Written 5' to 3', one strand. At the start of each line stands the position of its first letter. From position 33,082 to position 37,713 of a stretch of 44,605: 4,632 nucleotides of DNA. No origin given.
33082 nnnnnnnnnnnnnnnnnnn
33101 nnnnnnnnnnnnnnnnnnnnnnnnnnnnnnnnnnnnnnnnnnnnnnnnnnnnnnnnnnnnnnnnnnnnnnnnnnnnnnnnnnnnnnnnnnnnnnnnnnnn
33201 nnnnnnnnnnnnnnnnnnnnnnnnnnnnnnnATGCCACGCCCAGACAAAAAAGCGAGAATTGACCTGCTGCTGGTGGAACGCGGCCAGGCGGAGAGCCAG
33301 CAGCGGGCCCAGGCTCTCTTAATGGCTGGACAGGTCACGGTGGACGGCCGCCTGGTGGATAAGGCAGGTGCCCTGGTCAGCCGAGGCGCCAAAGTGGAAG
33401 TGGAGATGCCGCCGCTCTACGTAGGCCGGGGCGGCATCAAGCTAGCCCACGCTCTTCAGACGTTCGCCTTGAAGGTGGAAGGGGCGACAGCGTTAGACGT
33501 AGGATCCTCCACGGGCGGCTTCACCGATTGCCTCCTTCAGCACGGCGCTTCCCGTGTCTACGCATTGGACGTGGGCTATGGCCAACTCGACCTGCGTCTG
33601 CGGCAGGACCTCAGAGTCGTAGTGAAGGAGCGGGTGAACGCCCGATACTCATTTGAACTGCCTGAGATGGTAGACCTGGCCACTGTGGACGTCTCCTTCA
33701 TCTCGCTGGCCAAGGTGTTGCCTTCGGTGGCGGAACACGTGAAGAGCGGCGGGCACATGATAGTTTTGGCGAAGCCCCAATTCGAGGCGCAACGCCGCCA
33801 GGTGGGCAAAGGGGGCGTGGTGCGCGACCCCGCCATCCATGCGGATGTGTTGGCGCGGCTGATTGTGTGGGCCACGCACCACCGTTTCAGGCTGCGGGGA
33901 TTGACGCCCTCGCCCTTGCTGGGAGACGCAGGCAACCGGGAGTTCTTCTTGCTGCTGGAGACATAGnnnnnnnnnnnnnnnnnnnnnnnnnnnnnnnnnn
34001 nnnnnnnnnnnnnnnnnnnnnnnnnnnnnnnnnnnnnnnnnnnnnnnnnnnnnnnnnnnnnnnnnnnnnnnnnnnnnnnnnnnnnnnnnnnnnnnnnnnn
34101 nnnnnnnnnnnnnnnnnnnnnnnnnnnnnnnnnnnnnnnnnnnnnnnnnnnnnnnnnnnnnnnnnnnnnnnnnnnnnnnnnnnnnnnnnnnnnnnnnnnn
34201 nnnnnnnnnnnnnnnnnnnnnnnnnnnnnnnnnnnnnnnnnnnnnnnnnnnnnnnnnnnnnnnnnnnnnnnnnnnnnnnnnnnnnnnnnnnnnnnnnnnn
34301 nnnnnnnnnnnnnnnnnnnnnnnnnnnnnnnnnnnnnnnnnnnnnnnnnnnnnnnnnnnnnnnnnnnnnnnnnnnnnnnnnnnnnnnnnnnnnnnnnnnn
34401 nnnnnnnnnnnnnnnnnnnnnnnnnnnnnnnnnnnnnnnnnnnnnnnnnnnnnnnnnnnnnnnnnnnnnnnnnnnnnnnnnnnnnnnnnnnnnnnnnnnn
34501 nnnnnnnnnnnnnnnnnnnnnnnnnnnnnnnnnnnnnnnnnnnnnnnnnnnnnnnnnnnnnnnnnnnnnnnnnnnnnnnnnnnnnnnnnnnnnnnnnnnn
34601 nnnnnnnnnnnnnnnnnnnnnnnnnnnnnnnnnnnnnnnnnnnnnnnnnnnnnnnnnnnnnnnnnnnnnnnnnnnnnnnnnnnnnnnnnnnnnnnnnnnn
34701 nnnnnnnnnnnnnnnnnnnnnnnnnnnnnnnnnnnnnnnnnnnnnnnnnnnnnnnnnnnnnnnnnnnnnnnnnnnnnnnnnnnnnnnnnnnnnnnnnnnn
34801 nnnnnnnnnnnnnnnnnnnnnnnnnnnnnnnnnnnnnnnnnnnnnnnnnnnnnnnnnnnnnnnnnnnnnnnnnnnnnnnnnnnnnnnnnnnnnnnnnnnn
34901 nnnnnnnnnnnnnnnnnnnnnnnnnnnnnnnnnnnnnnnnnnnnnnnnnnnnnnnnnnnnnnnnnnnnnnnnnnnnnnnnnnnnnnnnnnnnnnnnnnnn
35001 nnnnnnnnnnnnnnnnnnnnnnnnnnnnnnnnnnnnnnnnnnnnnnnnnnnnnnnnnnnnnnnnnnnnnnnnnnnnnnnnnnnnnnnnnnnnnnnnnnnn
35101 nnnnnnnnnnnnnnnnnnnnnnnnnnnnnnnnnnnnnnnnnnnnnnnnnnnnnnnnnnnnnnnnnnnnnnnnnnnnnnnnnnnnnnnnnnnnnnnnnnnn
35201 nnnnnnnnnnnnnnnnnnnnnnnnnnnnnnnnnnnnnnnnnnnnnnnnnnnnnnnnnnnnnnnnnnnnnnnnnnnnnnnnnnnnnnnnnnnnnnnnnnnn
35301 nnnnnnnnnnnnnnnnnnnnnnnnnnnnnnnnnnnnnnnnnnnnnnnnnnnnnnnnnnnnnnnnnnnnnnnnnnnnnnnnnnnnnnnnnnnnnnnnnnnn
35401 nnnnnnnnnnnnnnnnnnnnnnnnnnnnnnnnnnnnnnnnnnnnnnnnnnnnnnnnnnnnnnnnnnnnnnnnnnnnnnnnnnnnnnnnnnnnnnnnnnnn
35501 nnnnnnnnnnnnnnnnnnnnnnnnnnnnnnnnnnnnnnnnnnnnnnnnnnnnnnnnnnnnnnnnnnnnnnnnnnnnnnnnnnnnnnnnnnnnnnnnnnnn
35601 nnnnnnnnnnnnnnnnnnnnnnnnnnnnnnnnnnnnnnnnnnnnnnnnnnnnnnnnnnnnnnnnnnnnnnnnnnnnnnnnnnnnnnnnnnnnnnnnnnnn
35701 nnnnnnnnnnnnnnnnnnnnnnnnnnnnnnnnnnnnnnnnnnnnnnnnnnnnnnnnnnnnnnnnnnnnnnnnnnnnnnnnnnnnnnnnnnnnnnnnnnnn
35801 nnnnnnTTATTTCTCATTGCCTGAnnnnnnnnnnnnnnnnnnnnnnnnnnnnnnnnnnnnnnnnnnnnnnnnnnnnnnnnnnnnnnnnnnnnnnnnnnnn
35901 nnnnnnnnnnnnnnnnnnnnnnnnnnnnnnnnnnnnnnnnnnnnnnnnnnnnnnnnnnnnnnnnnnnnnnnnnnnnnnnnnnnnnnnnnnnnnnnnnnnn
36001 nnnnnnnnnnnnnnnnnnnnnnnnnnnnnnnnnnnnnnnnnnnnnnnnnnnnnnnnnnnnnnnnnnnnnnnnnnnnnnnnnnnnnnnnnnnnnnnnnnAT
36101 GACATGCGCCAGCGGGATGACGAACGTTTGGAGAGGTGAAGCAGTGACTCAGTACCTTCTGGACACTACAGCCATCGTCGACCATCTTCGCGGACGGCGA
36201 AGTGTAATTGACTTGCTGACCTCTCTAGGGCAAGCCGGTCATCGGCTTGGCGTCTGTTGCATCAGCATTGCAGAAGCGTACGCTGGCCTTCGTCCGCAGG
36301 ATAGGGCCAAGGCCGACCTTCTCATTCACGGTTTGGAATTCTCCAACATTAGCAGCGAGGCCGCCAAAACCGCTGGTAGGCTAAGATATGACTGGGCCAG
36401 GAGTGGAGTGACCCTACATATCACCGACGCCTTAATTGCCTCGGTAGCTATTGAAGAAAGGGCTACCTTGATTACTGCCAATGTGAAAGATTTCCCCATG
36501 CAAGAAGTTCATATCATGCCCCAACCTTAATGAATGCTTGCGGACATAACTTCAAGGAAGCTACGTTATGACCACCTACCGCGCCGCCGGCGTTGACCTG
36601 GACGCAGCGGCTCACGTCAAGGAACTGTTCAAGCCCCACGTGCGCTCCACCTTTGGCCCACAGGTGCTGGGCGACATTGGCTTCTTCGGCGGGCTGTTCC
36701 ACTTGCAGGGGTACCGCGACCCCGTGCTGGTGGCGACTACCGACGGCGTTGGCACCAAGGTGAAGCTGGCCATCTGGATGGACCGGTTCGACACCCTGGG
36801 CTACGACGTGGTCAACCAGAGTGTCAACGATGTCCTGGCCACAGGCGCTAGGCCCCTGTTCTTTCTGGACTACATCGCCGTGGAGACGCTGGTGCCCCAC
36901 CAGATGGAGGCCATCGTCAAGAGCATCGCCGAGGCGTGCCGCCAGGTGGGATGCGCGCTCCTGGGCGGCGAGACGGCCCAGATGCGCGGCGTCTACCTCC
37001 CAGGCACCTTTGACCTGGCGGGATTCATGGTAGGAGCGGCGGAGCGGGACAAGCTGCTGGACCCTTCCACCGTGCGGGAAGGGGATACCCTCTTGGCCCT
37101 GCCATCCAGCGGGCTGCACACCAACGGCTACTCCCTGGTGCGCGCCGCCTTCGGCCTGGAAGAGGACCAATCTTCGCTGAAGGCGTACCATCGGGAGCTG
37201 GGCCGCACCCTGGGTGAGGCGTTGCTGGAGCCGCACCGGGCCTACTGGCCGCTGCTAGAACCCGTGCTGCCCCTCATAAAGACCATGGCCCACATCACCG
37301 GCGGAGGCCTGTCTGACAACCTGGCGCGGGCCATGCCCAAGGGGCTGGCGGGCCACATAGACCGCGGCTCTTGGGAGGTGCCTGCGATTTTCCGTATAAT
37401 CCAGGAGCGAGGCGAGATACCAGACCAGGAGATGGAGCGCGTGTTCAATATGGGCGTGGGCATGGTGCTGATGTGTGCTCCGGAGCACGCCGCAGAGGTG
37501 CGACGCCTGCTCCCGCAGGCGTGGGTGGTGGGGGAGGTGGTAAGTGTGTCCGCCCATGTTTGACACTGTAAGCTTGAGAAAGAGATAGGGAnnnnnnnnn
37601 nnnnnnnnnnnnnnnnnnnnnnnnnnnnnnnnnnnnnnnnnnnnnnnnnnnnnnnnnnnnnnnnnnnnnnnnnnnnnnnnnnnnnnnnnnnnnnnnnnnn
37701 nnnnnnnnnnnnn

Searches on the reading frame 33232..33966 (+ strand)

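Call 96: search_protein_families(library=pfam, proteins=[window:33232-33966:+], max_evalue=0.001)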
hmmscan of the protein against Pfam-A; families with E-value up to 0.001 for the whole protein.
window:33232-33966:+ (244 aa): 2 families
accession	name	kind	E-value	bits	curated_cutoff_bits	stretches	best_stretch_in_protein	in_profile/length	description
PF01728.25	FtsJ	-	8.3e-39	133.8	24.1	1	63-242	1-179/181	FtsJ-like methyltransferase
PF01479.30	S4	-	1.4e-07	31.5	22.8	1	9-54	2-47/48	S4 domain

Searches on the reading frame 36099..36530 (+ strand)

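Call 4: search_protein_families(library=pfam, proteins=[window:36099-36530:+], max_evalue=0.01)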
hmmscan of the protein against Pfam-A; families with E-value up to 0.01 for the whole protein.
window:36099-36530:+ (143 aa): 1 family
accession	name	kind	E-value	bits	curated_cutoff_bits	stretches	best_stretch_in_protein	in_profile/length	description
PF01850.27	PIN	-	9.3e-12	46.1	23.6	1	19-128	1-111/120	PIN domain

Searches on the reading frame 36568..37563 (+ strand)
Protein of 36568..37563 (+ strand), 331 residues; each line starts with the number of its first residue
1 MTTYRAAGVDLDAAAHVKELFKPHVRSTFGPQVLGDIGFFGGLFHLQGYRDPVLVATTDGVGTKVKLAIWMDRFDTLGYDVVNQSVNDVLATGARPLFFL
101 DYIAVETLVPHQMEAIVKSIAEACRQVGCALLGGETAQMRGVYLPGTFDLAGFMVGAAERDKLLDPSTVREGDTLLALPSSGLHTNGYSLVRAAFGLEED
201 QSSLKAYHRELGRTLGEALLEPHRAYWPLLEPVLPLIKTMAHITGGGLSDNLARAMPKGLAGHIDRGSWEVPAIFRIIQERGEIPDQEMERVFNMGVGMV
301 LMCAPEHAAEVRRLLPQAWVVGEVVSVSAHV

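Call 4: search_protein_families(library=pfam, proteins=[window:36568-37563:+], max_evalue=0.01)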
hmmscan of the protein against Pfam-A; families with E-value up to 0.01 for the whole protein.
window:36568-37563:+ (331 aa): 2 families
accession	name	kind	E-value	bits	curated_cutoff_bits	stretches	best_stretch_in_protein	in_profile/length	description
PF02769.27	AIRS_C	-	2.8e-26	93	23.1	1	170-326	1-147/156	AIR synthase related protein, C-terminal domain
PF00586.29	AIRS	-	3.4e-24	85.8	24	1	53-157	14-111/112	AIR synthase related protein, N-terminal domain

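Call 5: search_protein_families(library=ncbifam, proteins=[window:36568-37563:+], max_evalue=0.01)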
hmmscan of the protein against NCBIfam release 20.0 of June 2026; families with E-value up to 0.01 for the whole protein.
window:36568-37563:+ (331 aa): 12 families
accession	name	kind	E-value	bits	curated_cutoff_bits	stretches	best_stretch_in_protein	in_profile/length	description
TIGR00878.1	purM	equivalog_domain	1.7e-107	359.5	236.35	1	3-325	2-330/332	phosphoribosylformylglycinamidine cyclo-ligase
TIGR01379.1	thiL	equivalog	1.5e-13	50.4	184.15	1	54-200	38-178/320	thiamine-phosphate kinase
TIGR02124.1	hypE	equivalog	9.9e-10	37.9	251.6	1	77-203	65-191/332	hydrogenase expression/formation protein HypE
TIGR03267.1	methan_mark_2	hypoth_equivalog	3.3e-06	26.4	365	1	51-177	55-170/323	methanogenesis marker 2 protein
TIGR00476.1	selD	equivalog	3.8e-06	26.3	125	1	85-175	84-170/311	selenide, water dikinase SelD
NF004351.0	PRK05731.1-4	equivalog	5.3e-06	25.8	324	1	77-209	74-198/321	thiamine-phosphate kinase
NF004353.0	PRK05731.2-2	equivalog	1.5e-05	24.3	301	1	50-175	28-145/311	thiamine-phosphate kinase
TIGR04049.1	AIR_rel_sll0787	hypoth_equivalog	0.00058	19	321.3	1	78-195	76-185/318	sll0787 family AIR synthase-like protein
NF004354.0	PRK05731.2-3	equivalog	0.0017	17.8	204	1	76-139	48-112/273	thiamine-phosphate kinase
NF002098.0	PRK00943.1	equivalog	0.0022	17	299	1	72-175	76-174/347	selenide, water dikinase SelD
NF010690.0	PRK14090.1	equivalog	0.0056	15.1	1047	1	85-176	89-174/601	phosphoribosylformylglycinamidine synthase subunit PurL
TIGR04050.1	MSMEG_0567_Cter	hypoth_equivalog_domain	0.0057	16.1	312.2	1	79-137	65-121/296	MSMEG_0567/sll0787 family protein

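Call 26: find_related_loci(query=window:36568-37563:+, collection=genome_contigs, flank=6000)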
Query window:36568-37563:+ (331 aa) in genome_contigs; peptide patterns used: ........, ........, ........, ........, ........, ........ (x = any residue, [..] = any of these).
151 stretches matched a pattern; 5 encode a relative of the query (tblastn E <= 1e-3); 5 distinct loci.
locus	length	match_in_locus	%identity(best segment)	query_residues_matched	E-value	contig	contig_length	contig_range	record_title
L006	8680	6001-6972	93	1-324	0e+0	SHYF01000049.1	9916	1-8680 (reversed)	MAG: Dehalococcoidia bacterium isolate Baikal-deep-G112 BACOMB-C32792, whole genome shotgun sequence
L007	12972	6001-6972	90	1-324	0e+0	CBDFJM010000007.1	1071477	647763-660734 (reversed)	MAG: Dehalococcoidia bacterium isolate e3381621-976b-4bb2-ab20-043f7ff68e99 genome assembly, contig: contig_7, whole gen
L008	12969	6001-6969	55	3-325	7e-113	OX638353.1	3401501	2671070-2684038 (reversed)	MAG: uncultured Dehalococcoidia bacterium isolate caae0dea-c4e0-4340-bdfb-0144304000aa genome assembly, chromosome: 1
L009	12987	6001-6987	42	3-324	7e-77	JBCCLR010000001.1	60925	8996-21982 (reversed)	MAG: Pseudomonadota bacterium isolate P01_C01_bin.31 k141_1191243_length_60925_cov_42.5852, whole genome shotgun sequenc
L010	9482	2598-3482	44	4-302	6e-73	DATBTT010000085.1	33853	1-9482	MAG TPA_asm: Candidatus Baltobacteraceae bacterium isolate SMAG_U4191 k141_44502, whole genome shotgun sequence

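Call 30: search_protein_families(library=pfam, proteins=[L006:7058-8011:+, L006:5262-5576:+, L006:5536-5967:+], max_evalue=0.01)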
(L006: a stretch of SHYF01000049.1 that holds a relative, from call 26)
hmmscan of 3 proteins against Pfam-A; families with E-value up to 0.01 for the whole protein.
L006:7058-8011:+ (317 aa): 1 family
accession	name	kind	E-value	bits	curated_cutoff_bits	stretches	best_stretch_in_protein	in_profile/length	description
PF00248.27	Aldo_ket_red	-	5e-64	216.6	24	1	21-311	1-289/291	Aldo/keto reductase family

L006:5262-5576:+ (104 aa): 0 families

L006:5536-5967:+ (143 aa): 1 family
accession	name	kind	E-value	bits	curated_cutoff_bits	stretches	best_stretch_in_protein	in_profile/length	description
PF01850.27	PIN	-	4.7e-13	50.2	23.6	1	19-128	1-111/120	PIN domain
